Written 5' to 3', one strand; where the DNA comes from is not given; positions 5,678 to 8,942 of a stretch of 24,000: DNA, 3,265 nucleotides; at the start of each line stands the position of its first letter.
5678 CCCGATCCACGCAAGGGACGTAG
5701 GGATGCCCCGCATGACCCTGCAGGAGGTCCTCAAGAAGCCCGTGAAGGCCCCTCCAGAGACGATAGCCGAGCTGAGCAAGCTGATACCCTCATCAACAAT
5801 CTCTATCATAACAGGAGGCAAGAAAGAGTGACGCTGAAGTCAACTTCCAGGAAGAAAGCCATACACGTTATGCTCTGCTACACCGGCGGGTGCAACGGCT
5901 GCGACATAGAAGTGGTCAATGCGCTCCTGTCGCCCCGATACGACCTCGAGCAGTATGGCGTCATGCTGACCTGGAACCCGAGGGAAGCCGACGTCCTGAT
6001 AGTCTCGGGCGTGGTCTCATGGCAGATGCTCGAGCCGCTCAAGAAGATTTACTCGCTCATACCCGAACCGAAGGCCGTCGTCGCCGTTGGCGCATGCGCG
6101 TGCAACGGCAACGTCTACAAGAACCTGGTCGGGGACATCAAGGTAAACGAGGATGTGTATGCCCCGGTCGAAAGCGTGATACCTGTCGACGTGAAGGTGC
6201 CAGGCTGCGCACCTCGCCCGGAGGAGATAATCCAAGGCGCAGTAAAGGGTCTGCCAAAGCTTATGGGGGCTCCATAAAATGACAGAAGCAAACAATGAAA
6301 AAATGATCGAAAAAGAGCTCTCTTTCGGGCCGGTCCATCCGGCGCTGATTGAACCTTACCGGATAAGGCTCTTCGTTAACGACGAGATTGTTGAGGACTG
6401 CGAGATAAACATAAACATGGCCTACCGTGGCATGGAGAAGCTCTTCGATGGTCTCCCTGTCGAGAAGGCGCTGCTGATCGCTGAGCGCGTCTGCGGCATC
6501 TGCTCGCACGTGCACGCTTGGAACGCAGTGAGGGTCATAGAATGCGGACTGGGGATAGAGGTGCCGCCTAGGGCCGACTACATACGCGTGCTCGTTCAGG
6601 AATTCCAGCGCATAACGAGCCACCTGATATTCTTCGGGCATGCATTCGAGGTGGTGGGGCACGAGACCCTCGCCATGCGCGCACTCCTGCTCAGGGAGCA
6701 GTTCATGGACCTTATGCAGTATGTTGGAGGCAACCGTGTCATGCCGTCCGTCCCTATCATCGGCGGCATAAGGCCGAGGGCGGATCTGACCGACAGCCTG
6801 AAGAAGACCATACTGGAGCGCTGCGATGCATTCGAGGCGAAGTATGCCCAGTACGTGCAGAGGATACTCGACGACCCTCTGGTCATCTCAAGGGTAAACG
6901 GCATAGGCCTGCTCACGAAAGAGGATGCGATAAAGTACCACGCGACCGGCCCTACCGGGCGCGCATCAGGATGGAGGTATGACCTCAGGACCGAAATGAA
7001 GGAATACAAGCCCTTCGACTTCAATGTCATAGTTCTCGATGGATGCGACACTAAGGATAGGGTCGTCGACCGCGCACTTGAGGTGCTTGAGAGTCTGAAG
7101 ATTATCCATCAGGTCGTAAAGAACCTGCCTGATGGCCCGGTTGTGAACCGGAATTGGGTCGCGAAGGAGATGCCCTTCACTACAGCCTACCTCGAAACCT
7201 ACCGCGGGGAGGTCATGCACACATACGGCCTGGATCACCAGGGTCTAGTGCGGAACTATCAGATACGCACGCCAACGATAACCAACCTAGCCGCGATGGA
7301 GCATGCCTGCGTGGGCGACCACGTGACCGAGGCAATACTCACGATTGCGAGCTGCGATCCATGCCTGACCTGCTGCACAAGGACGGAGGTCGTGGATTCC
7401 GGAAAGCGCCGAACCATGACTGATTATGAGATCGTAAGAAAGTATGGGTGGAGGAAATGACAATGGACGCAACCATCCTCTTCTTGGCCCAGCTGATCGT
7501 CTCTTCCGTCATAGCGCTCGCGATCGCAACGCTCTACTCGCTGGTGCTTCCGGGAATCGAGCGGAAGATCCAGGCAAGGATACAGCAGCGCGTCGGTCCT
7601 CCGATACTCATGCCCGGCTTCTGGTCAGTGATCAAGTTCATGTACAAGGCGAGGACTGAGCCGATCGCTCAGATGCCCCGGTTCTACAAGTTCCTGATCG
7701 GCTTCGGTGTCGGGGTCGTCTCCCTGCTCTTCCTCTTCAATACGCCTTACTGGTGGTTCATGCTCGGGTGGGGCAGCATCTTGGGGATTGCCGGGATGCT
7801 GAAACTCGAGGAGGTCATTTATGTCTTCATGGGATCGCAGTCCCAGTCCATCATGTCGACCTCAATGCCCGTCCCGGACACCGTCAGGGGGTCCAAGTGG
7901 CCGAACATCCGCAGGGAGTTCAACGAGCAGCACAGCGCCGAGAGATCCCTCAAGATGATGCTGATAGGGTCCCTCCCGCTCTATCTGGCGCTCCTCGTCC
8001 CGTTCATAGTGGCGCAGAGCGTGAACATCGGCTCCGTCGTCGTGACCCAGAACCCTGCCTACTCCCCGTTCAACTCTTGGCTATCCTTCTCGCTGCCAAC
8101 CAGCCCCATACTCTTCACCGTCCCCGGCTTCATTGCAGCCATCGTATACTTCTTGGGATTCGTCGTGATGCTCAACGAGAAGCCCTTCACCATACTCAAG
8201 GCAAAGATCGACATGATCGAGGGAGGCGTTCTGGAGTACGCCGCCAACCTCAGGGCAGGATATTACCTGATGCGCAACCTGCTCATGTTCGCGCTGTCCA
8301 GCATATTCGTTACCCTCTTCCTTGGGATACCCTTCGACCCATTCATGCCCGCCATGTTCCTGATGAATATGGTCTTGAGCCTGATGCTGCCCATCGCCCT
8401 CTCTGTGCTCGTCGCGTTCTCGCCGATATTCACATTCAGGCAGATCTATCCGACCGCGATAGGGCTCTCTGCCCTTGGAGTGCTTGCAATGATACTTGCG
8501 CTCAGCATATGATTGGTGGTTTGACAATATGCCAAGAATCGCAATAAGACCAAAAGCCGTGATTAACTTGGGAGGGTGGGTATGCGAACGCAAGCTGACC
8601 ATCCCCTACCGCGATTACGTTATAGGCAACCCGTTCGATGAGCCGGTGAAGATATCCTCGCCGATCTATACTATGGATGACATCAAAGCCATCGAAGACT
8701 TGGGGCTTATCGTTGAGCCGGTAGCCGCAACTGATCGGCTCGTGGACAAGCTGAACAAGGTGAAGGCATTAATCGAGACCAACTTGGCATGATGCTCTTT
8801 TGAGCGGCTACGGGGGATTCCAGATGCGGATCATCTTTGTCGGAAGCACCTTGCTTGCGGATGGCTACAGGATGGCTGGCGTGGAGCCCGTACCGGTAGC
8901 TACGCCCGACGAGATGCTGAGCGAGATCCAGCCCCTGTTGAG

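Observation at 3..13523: Hydrogenase genes and atpFEABD appear to form one uninterrupted 13.5-kb transcription unit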

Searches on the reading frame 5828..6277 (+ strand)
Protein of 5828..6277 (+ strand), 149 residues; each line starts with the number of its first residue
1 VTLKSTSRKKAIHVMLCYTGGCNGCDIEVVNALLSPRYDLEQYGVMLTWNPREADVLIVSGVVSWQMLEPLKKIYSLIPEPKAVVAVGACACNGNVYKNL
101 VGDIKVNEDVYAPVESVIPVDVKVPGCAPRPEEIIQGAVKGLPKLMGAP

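Call 7: search_protein_families(library=pfam, proteins=[window:5828-6277:+], max_evalue=0.01)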
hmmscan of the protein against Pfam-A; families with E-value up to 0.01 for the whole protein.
window:5828-6277:+ (149 aa): 1 family
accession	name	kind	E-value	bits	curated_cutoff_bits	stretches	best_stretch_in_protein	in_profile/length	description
PF01058.29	Oxidored_q6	-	9.4e-31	106.6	27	1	22-139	1-126/128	NADH ubiquinone oxidoreductase, 20 Kd subunit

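Call 54: search_protein_families(library=ncbifam, proteins=[window:5828-6277:+], max_evalue=0.001)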
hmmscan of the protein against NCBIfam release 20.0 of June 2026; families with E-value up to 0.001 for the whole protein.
window:5828-6277:+ (149 aa): 16 families
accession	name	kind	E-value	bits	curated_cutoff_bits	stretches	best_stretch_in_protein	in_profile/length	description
NF005012.1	PRK06411.1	subfamily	1.2e-32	112.7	116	1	5-139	29-152/166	NADH-quinone oxidoreductase subunit NuoB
TIGR01957.1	nuoB_fam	subfamily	4.3e-30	104.5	142.7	1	15-140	19-137/145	NADH-quinone oxidoreductase subunit B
NF011395.0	PRK14820.1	equivalog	3.2e-26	92.2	263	1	16-140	38-152/180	NADH-quinone oxidoreductase subunit B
NF011390.0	PRK14815.1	equivalog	2.8e-25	88.7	281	1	19-140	39-152/183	NADH dehydrogenase subunit B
NF011393.0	PRK14818.1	equivalog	1.9e-24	86.1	255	1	8-140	29-150/173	NADH dehydrogenase subunit B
NF011388.0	PRK14813.1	equivalog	5.7e-24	85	294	1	21-140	36-148/189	NADH dehydrogenase subunit B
NF011394.0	PRK14819.1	equivalog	2.9e-23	82.7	312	1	20-136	38-147/264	NADH-quinone oxidoreductase subunit B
NF011391.0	PRK14816.1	equivalog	5.1e-23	81.7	283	1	18-140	59-172/196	NADH-quinone oxidoreductase subunit B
NF011392.0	PRK14817.1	equivalog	7.8e-23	81.1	271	1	17-139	42-154/182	NADH-quinone oxidoreductase subunit B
NF009808.0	PRK13292.1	equivalog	4e-22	77.9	1156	1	20-139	32-143/791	NADH-quinone oxidoreductase subunit B/C/D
NF011389.0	PRK14814.1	equivalog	3.4e-21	75.9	285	1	18-144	38-156/186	NADH dehydrogenase subunit B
TIGR03294.1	FrhG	equivalog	2e-13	50.6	245.5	1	45-139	42-138/228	coenzyme F420 hydrogenase subunit gamma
NF040836.1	sulfhyd_HydD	equivalog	4.1e-05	22.9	500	1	52-135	52-147/261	NADPH-dependent hydrogenase/sulfhydrogenase 1 subunit delta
NF045520.1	H2_NiFeSe_small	exception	0.00015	21.2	470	1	73-140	136-204/314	NiFeSe hydrogenase small subunit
NF045875.1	F420_non_VhuG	exception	0.00041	19.7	450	0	108-137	130-159/286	F420-non-reducing hydrogenase subunit VhuG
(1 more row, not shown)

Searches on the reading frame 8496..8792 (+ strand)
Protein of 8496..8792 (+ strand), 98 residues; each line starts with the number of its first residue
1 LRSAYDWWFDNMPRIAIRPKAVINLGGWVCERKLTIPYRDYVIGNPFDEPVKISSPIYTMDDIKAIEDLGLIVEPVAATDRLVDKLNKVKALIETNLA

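Call 8: search_protein_families(library=pfam, proteins=[window:8496-8792:+], max_evalue=0.01)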
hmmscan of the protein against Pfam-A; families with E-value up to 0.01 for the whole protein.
window:8496-8792:+ (98 aa): 1 family
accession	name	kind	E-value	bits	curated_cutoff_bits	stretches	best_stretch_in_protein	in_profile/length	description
PF10622.14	Ehbp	-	5.4e-16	58.8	27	1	17-94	1-76/77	Energy-converting hydrogenase B subunit P (EhbP)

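Call 54: search_protein_families(library=ncbifam, proteins=[window:8529-8792:+], max_evalue=0.001)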
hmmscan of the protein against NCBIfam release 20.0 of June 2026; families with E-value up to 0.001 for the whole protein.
window:8529-8792:+ (87 aa): 0 families
